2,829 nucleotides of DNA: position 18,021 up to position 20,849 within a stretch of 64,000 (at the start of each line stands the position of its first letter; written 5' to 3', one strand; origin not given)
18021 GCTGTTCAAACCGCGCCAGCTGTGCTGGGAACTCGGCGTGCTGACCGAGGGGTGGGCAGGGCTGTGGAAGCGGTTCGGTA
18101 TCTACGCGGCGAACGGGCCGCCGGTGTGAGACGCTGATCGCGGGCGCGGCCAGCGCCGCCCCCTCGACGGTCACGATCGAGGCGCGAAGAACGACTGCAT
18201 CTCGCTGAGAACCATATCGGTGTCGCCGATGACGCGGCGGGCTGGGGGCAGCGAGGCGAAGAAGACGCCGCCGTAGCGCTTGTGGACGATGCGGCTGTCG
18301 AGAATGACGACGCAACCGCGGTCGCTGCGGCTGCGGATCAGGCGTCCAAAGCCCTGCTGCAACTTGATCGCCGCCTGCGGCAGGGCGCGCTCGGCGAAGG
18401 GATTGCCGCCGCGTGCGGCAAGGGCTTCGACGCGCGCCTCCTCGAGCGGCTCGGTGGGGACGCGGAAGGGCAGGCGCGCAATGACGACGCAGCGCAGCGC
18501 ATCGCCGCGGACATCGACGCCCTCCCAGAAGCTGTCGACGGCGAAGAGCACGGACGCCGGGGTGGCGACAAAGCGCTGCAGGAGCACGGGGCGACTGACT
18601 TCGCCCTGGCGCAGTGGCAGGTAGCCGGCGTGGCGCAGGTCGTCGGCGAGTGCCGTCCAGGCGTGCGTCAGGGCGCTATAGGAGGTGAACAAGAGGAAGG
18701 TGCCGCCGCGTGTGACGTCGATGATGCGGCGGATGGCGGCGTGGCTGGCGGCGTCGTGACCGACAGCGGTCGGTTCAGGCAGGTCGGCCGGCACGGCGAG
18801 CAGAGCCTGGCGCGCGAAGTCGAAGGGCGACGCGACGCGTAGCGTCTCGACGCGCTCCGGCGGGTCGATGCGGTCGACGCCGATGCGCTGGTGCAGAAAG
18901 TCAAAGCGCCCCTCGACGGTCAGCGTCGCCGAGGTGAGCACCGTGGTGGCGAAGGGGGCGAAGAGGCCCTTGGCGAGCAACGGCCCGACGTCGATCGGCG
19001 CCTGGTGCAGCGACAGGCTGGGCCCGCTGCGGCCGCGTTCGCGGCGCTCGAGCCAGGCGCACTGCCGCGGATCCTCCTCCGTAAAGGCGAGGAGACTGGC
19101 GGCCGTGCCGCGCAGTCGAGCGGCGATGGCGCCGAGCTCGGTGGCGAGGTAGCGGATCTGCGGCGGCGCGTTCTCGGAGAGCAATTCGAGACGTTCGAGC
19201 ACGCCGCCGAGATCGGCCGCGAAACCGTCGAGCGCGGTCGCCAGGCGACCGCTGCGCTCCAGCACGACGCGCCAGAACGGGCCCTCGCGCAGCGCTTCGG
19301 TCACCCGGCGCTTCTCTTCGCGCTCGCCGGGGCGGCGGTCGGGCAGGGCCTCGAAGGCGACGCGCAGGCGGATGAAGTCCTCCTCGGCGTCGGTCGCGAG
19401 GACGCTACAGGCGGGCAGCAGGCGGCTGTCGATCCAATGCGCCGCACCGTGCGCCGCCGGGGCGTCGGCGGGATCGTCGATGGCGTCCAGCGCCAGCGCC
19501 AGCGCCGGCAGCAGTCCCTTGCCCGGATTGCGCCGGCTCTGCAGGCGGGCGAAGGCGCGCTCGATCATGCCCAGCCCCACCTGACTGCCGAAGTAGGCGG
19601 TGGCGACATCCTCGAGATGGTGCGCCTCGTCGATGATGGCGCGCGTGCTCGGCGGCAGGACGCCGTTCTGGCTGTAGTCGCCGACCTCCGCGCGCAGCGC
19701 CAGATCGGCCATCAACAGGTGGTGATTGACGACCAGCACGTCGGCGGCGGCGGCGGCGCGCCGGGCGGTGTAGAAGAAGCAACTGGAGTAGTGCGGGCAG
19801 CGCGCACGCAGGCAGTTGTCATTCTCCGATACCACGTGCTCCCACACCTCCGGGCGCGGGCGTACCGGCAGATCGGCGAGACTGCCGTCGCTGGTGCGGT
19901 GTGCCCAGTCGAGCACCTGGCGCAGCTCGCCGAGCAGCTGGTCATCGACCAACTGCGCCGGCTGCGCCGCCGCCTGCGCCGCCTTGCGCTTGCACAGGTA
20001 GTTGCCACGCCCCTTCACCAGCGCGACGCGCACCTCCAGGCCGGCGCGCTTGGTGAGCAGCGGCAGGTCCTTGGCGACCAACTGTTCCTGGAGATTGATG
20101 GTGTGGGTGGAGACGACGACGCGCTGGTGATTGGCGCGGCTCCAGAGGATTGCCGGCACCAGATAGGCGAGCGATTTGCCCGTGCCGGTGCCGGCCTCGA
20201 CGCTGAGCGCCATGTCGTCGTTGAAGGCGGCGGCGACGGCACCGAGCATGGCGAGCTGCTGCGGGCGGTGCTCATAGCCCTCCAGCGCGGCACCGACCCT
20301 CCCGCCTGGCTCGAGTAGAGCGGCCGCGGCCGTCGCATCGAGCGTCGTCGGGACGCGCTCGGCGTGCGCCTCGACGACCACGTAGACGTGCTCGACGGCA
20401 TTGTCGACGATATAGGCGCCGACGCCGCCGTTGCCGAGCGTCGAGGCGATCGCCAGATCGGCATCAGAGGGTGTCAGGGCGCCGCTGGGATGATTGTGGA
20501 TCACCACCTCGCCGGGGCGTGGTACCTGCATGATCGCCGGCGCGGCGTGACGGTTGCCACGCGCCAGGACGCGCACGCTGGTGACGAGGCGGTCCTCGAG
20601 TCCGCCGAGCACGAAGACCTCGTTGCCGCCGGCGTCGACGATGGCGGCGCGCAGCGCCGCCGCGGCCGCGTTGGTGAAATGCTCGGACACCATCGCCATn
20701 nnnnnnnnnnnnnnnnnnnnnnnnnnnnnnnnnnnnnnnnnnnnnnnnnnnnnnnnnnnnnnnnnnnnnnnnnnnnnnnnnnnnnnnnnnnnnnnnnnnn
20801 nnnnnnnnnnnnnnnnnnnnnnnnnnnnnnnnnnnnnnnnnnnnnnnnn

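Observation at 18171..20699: DinG/XPD-family Fe-S helicase fused to an N-terminal RadC-like JAB/JAMM domain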

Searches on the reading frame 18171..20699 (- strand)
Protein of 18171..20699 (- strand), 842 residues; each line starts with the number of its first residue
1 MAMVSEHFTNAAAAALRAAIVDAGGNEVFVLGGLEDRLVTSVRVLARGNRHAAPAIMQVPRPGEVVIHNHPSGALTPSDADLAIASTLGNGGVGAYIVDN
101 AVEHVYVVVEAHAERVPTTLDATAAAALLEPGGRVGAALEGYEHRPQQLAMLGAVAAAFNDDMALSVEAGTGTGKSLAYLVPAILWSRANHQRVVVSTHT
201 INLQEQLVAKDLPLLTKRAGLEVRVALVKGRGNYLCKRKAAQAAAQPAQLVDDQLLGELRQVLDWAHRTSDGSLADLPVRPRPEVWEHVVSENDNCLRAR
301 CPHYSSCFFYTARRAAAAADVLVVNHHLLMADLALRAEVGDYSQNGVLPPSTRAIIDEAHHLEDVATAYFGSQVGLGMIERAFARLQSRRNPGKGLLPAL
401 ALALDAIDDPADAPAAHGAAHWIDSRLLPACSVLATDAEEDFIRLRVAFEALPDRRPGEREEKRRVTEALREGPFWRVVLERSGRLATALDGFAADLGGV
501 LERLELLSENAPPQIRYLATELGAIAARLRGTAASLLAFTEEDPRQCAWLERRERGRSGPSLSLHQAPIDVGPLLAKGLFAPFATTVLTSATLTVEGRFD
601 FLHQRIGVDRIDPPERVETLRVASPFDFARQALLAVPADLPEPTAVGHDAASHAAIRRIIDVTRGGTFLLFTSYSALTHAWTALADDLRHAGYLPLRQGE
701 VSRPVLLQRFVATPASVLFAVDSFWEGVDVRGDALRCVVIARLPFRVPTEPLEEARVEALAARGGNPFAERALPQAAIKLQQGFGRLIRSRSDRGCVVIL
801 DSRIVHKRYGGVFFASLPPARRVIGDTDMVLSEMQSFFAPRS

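Call 4: search_protein_families(library=pfam, proteins=[window:18171-20699:-], max_evalue=1)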
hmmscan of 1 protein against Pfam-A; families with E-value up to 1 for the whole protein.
window:18171-20699:- (842 aa): 5 families
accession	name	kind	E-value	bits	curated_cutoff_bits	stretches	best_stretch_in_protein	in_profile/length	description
PF13307.12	Helicase_C_2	-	9.9e-43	146.5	25.3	1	656-819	1-169/170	Helicase C-terminal domain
PF00270.35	DEAD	-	6.3e-08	33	26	1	162-230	14-82/167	DEAD/DEAH box helicase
PF04002.20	RadC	-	0.00015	22.1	22.1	1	65-90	68-93/121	RadC-like JAB domain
PF04851.21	ResIII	-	0.00029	21.2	22.5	1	143-209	3-71/164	Type III restriction enzyme, res subunit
PF06733.21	DEAD_2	-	0.00066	19.8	21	1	301-369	100-162/172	DEAD_2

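Call 5: search_protein_families(library=ncbifam, proteins=[window:18171-20699:-], max_evalue=0.1)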
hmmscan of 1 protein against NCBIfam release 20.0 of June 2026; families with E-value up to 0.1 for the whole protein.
window:18171-20699:- (842 aa): 11 families
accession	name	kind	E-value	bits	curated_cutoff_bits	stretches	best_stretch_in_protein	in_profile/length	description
NF053712.1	repair_DEAH_YoaA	equivalog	2.6e-176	588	680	2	496-823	306-619/630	DNA repair helicase YoaA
NF005981.0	PRK08074.1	equivalog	1.6e-139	466.6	789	1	135-837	249-928/931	ATP-dependent DNA helicase DinG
NF008729.0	PRK11747.1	equivalog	2.4e-127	426.3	598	1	135-824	17-701/703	ATP-dependent DNA helicase DinG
TIGR01407.1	dinG_rel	hypoth_equivalog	1.5e-97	327.9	547.7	2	540-837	594-888/889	putative DnaQ family exonuclease/DinG family helicase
NF005569.0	PRK07246.1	equivalog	9.7e-40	136.6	794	2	633-837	614-818/820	bifunctional DnaQ family exonuclease/ATP-dependent helicase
TIGR03117.2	cas_csf4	equivalog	5.7e-26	90.9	400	2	133-242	119-226/800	type IV CRISPR-associated DEAD/DEAH-box helicase Csf4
TIGR00604.1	rad3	subfamily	2.8e-12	46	246.95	2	724-806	595-678/706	DNA repair helicase (rad3)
NF000642.1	PRK00024.1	equivalog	5.1e-05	23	180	1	65-90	158-183/212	RadC family protein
TIGR00608.1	radc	subfamily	0.0018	18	133.85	1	65-90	164-189/218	RadC family protein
NF041067.1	DpdJ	equivalog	0.023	12.3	800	1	151-192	161-200/1482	protein DpdJ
NF008394.0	PRK11192.1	equivalog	0.047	12.5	507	1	155-223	34-106/441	ATP-dependent RNA helicase SrmB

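Call 6: search_protein_families(library=padloc, proteins=[window:18171-20699:-], max_evalue=0.1)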
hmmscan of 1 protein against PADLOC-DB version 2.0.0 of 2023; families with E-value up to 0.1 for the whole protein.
window:18171-20699:- (842 aa): 15 families
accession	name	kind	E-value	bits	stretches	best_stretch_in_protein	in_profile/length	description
PDLC01439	typeIV_DinG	-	2.5e-131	437.2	1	138-828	10-567/575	CAS-IV-A; associated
PDLC01729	typeIV_DinG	-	3e-59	199.4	2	140-390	16-261/666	Csf4_0_IVA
PDLC01730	typeIV_DinG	-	1.1e-24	84.9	3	120-242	100-218/802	Csf4_1_IVA1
PDLC01321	typeIV_DinG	-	9.8e-17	59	2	156-388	10-223/559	CAS-IV-A; associated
PDLC01007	typeIV_DinG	-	7.2e-15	52.6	2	656-808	502-661/676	CRISPR type AFERR-associated DEAD/DEAH-box helicase Csf4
PDLC04986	PDC-S28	-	6.2e-05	19.5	1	725-806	399-472/831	-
PDLC04987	PDC-S28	-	0.00026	17.4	1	708-804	381-468/846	-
PDLC02422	PprDinG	-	0.00046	16.4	1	161-331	193-347/930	-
PDLC02870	DpdF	-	0.001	15.7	1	143-207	13-69/534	DpdF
PDLC02859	DpdF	-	0.0059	13.1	1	78-187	35-140/545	DpdF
PDLC02864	DpdF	-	0.019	11.8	1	145-204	24-75/610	DpdF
PDLC02896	DpdJ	-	0.04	9.5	1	160-192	178-210/1487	DpdJ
PDLC02861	DpdF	-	0.051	9.9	1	142-197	26-75/611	DpdF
PDLC01732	typeIV_DinG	-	0.054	10.3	1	717-803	508-590/648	Csf4_3_IVE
PDLC01089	C3a193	-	0.058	9.7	1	161-209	266-314/983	poss. alt. Cas3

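Call 8: find_homologous_proteins(query=window:18171-20699:-)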
Query window:18171-20699:- (842 aa): 6919 proteins with E <= 0.001 among 8000 candidates; the best 120 are listed.
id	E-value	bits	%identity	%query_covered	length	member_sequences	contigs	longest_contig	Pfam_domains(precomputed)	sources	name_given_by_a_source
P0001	0.0e+0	1856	100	100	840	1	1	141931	PF00270.36,PF13307.13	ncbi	-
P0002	0.0e+0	1824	98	100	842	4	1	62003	PF00270.36,PF13307.13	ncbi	-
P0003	0.0e+0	1601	87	100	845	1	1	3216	PF00270.36,PF13307.13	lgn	-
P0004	0.0e+0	1412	77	100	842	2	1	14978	PF06733.22,PF00270.36,PF13307.13,PF04851.22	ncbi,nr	ncbi:MAG TPA: helicase C-terminal domain-containing protein [Candidatus Dormibacteraeota bacterium]|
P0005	0.0e+0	1377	76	100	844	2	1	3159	PF00270.36,PF13307.13,PF04851.22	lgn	-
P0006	0.0e+0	1373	76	100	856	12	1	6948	PF00270.36,PF13307.13,PF04851.22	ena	-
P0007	0.0e+0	1365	74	100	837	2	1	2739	PF00270.36,PF13307.13,PF04851.22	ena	-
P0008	0.0e+0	1364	74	100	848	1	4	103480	PF00270.36,PF13307.13,PF04851.22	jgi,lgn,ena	-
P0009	0.0e+0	1354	75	100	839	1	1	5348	PF06733.22,PF00270.36,PF13307.13,PF04851.22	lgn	-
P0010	0.0e+0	1353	75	99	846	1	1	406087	PF00270.36,PF13307.13,PF04851.22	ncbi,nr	ncbi:DEAD/DEAH box helicase family protein [bacterium]|nr:DEAD/DEAH box helicase family protein [bac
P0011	0.0e+0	1348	76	99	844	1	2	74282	PF00270.36,PF13307.13,PF04851.22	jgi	jgi:ATP-dependent DNA helicase DinG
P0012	0.0e+0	1344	74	100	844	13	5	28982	PF06733.22,PF00270.36,PF13307.13,PF04851.22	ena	-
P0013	0.0e+0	1307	72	100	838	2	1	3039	PF06733.22,PF00270.36,PF13307.13,PF04851.22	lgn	-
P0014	0.0e+0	1297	72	100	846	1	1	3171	PF00270.36,PF13307.13,PF04851.22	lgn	-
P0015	0.0e+0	1293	71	99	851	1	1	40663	PF00270.36,PF13307.13,PF04851.22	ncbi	-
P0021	0.0e+0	1253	70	100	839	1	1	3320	PF04002.21,PF00270.36,PF13307.13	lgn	-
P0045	0.0e+0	1142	63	100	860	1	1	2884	PF04002.21,PF06733.22,PF00270.36,PF13307.13,PF04851.22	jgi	jgi:ATP-dependent DNA helicase DinG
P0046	0.0e+0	1133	64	98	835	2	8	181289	PF04002.21,PF06733.22,PF00270.36,PF13307.13,PF04851.22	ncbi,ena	-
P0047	0.0e+0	1127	63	99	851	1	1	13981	PF04002.21,PF06733.22,PF00270.36,PF13307.13,PF04851.22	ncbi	-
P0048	0.0e+0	1127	63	99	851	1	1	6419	PF04002.21,PF06733.22,PF00270.36,PF13307.13,PF04851.22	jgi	-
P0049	0.0e+0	1126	62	100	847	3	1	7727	PF04002.21,PF00270.36,PF13307.13,PF04851.22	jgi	-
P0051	0.0e+0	1125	63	97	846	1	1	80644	PF04002.21,PF06733.22,PF00270.36,PF13307.13,PF04851.22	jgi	jgi:ATP-dependent DNA helicase DinG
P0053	0.0e+0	1123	62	100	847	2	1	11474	PF04002.21,PF06733.22,PF00270.36,PF13307.13,PF04851.22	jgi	jgi:ATP-dependent DNA helicase DinG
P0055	0.0e+0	1122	62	100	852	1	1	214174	PF04002.21,PF06733.22,PF00270.36,PF13307.13,PF04851.22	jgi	jgi:ATP-dependent DNA helicase DinG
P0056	0.0e+0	1122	62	100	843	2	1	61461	PF04002.21,PF06733.22,PF00270.36,PF13307.13,PF04851.22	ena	-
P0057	0.0e+0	1122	62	99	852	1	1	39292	PF04002.21,PF06733.22,PF00270.36,PF13307.13,PF04851.22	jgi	jgi:ATP-dependent DNA helicase DinG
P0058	0.0e+0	1122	63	98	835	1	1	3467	PF04002.21,PF06733.22,PF00270.36,PF13307.13,PF04851.22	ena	-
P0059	0.0e+0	1117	63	100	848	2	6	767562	PF06733.22,PF00270.36,PF13307.13,PF04851.22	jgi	jgi:ATP-dependent DNA helicase DinG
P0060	0.0e+0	1116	63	97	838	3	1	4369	PF04002.21,PF06733.22,PF00270.36,PF13307.13,PF04851.22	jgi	jgi:ATP-dependent DNA helicase DinG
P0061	0.0e+0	1116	62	100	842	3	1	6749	PF04002.21,PF06733.22,PF00270.36,PF13307.13,PF04851.22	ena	-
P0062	0.0e+0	1115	62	97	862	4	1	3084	PF04002.21,PF06733.22,PF00270.36,PF13307.13,PF04851.22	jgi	jgi:ATP-dependent DNA helicase DinG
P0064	0.0e+0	1114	62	100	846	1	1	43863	PF04002.21,PF06733.22,PF00270.36,PF13307.13,PF04851.22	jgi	jgi:ATP-dependent DNA helicase DinG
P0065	0.0e+0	1114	63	100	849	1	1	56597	PF04002.21,PF06733.22,PF00270.36,PF13307.13,PF04851.22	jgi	jgi:ATP-dependent DNA helicase DinG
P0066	0.0e+0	1113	62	99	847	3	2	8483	PF04002.21,PF06733.22,PF00270.36,PF13307.13,PF04851.22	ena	-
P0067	0.0e+0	1113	61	99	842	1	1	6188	PF04002.21,PF06733.22,PF00270.36,PF13307.13,PF04851.22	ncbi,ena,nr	ncbi:MAG TPA: helicase C-terminal domain-containing protein [Candidatus Kryptonia bacterium]|nr:heli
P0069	0.0e+0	1112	62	98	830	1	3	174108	PF04002.21,PF06733.22,PF00270.36,PF13307.13,PF04851.22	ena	-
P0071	0.0e+0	1111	62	99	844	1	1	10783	PF04002.21,PF06733.22,PF00270.36,PF13307.13,PF04851.22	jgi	jgi:ATP-dependent DNA helicase DinG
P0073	0.0e+0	1111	61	100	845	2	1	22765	PF04002.21,PF06733.22,PF00270.36,PF13307.13,PF04851.22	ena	-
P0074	0.0e+0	1110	62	100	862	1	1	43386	PF04002.21,PF06733.22,PF00270.36,PF13307.13,PF04851.22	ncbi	-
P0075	0.0e+0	1109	63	99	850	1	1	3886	PF04002.21,PF06733.22,PF00270.36,PF13307.13,PF04851.22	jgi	jgi:ATP-dependent DNA helicase DinG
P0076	0.0e+0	1108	62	100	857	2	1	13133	PF04002.21,PF06733.22,PF00270.36,PF13307.13,PF04851.22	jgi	jgi:ATP-dependent DNA helicase DinG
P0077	0.0e+0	1108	62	100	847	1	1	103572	PF04002.21,PF06733.22,PF00270.36,PF13307.13,PF04851.22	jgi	jgi:ATP-dependent DNA helicase DinG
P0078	0.0e+0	1108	62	100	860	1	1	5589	PF04002.21,PF06733.22,PF00270.36,PF13307.13,PF04851.22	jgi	jgi:ATP-dependent DNA helicase DinG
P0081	0.0e+0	1106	62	99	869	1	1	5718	PF04002.21,PF06733.22,PF00270.36,PF13307.13,PF04851.22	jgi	jgi:ATP-dependent DNA helicase DinG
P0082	0.0e+0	1105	62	99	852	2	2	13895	PF04002.21,PF06733.22,PF00270.36,PF13307.13,PF04851.22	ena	-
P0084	0.0e+0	1104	62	100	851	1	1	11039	PF04002.21,PF06733.22,PF00270.36,PF13307.13,PF04851.22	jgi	jgi:ATP-dependent DNA helicase DinG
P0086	0.0e+0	1101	62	99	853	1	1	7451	PF04002.21,PF06733.22,PF00270.36,PF13307.13,PF04851.22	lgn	-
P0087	0.0e+0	1101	62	100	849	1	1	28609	PF04002.21,PF06733.22,PF00270.36,PF13307.13,PF04851.22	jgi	jgi:ATP-dependent DNA helicase DinG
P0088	0.0e+0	1101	61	99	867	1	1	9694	PF04002.21,PF06733.22,PF00270.36,PF13307.13,PF04851.22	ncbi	ncbi:MAG: helicase C-terminal domain-containing protein [Candidatus Binatia bacterium]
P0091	0.0e+0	1097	61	99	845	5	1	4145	PF04002.21,PF06733.22,PF00270.36,PF13307.13,PF04851.22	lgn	-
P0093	0.0e+0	1096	61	99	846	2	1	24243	PF04002.21,PF06733.22,PF00270.36,PF13307.13,PF04851.22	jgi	jgi:ATP-dependent DNA helicase DinG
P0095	0.0e+0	1095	61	99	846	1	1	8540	PF04002.21,PF06733.22,PF00270.36,PF13307.13,PF04851.22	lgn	-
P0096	0.0e+0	1093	62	99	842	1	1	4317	PF04002.21,PF06733.22,PF00270.36,PF13307.13,PF04851.22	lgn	-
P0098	0.0e+0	1089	61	100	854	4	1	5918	PF04002.21,PF06733.22,PF00270.36,PF13307.13,PF04851.22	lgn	-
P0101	0.0e+0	1086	61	99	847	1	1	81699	PF04002.21,PF06733.22,PF00270.36,PF13307.13,PF04851.22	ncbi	-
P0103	0.0e+0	1085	60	97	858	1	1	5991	PF04002.21,PF06733.22,PF00270.36,PF13307.13,PF04851.22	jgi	jgi:ATP-dependent DNA helicase DinG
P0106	0.0e+0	1083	60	99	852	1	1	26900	PF04002.21,PF06733.22,PF00270.36,PF13307.13,PF04851.22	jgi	-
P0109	0.0e+0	1081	61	100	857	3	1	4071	PF04002.21,PF00270.36,PF13307.13,PF04851.22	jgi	jgi:ATP-dependent DNA helicase DinG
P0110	0.0e+0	1081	61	99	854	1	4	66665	PF04002.21,PF06733.22,PF00270.36,PF13307.13,PF04851.22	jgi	jgi:ATP-dependent DNA helicase DinG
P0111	0.0e+0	1081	62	98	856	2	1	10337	PF04002.21,PF06733.22,PF00270.36,PF13307.13,PF04851.22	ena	-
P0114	0.0e+0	1080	61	99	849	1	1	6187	PF04002.21,PF06733.22,PF00270.36,PF13307.13,PF04851.22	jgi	jgi:ATP-dependent DNA helicase DinG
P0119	0.0e+0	1077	60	99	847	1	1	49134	PF04002.21,PF06733.22,PF00270.36,PF13307.13,PF04851.22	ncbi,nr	ncbi:MAG: DEAD/DEAH box helicase family protein [Deltaproteobacteria bacterium]|nr:DEAD/DEAH box hel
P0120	0.0e+0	1076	61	99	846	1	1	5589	PF04002.21,PF06733.22,PF00270.36,PF13307.13,PF04851.22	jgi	jgi:ATP-dependent DNA helicase DinG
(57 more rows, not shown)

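Call 19: find_encoding_contigs(protein=P0010, flank=6000, max_places=2)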
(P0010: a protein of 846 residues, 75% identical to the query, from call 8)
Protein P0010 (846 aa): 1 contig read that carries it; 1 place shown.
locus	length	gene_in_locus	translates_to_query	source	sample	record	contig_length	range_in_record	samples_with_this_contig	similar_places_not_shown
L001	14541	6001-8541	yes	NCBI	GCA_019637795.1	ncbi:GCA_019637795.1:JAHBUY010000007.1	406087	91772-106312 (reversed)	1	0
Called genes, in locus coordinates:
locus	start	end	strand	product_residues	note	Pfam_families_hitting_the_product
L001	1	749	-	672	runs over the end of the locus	PF02065:Melibiase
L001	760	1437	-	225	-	PF03807:F420_oxidored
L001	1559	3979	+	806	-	-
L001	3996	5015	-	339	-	PF04371:PAD_porph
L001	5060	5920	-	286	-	PF00795:CN_hydrolase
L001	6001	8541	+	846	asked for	PF00270:DEAD (weak), PF04851:ResIII (faint), PF13307:Helicase_C_2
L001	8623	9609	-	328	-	PF11583:AurF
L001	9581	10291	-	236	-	PF00440:TetR_N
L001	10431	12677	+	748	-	PF00884:Sulfatase, PF16347:SGSH_C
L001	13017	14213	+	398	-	PF02771:Acyl-CoA_dh_N, PF02770:Acyl-CoA_dh_M, PF00441:Acyl-CoA_dh_1, PF08028:Acyl-CoA_dh_2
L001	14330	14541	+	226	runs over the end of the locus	PF00440:TetR_N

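Call 20: find_encoding_contigs(protein=P0059, flank=6000, max_places=2)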
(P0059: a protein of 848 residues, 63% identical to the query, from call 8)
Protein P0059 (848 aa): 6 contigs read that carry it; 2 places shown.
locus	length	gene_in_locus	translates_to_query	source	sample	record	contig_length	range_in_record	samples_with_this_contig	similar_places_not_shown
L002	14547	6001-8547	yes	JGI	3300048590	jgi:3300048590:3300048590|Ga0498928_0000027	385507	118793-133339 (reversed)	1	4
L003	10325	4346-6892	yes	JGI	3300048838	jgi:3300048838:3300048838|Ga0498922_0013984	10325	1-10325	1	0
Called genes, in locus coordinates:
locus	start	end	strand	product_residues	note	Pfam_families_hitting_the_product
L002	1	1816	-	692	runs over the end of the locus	PF02897:Peptidase_S9_N, PF00326:Peptidase_S9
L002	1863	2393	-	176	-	-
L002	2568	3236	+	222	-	PF01127:Sdh_cyt (faint)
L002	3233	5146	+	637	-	PF00890:FAD_binding_2, PF07992:Pyr_redox_2 (faint), PF02910:Succ_DH_flav_C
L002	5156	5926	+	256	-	PF13085:Fer2_3, PF13237:Fer4_10 (faint), PF13187:Fer4_9 (faint), PF12838:Fer4_7, PF13183:Fer4_8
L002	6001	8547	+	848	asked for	PF00270:DEAD (weak), PF04851:ResIII (faint), PF06733:DEAD_2 (weak), PF13307:Helicase_C_2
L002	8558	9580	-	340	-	PF01916:DS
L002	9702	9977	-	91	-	-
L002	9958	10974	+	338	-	-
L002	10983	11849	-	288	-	PF00753:Lactamase_B (weak), PF13483:Lactamase_B_3, PF12706:Lactamase_B_2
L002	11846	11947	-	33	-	-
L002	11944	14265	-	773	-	PF01244:Peptidase_M19 (faint)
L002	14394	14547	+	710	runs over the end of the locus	PF07715:Plug, PF00593:TonB_dep_Rec_b-barrel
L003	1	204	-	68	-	?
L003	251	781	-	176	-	-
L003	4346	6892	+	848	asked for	PF00270:DEAD (weak), PF04851:ResIII (faint), PF06733:DEAD_2 (weak), PF13307:Helicase_C_2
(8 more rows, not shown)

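Call 21: find_encoding_contigs(protein=P0046, flank=6000, max_places=2)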
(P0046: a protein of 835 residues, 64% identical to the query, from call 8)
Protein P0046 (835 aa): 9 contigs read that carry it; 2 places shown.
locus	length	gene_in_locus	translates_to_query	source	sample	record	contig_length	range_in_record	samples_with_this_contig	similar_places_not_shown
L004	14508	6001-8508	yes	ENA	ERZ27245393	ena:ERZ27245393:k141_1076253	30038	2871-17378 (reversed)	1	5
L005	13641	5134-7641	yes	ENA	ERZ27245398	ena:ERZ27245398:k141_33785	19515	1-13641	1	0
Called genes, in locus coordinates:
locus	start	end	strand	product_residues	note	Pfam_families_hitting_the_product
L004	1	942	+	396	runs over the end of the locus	PF01979:Amidohydro_1, PF07969:Amidohydro_3 (weak)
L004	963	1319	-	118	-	PF03745:DUF309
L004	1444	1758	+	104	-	-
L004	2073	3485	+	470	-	PF01425:Amidase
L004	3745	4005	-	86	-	-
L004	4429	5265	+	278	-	PF00106:adh_short, PF08659:KR, PF13561:adh_short_C2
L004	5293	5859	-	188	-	-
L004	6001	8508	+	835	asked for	PF04002:RadC (faint), PF04851:ResIII (faint), PF00270:DEAD (weak), PF06733:DEAD_2 (weak), PF13307:Helicase_C_2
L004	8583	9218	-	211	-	PF05494:MlaC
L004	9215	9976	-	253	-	PF04333:MlaA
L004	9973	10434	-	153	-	PF02470:MlaD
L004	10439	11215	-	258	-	PF02405:MlaE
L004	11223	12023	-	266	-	PF00005:ABC_tran, PF13304:AAA_21 (weak)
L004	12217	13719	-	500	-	PF00370:FGGY_N, PF02782:FGGY_C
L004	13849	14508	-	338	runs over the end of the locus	PF00389:2-Hacid_dh, PF02826:2-Hacid_dh_C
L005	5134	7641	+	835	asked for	PF04002:RadC (faint), PF04851:ResIII (faint), PF00270:DEAD (weak), PF06733:DEAD_2 (weak), PF13307:Helicase_C_2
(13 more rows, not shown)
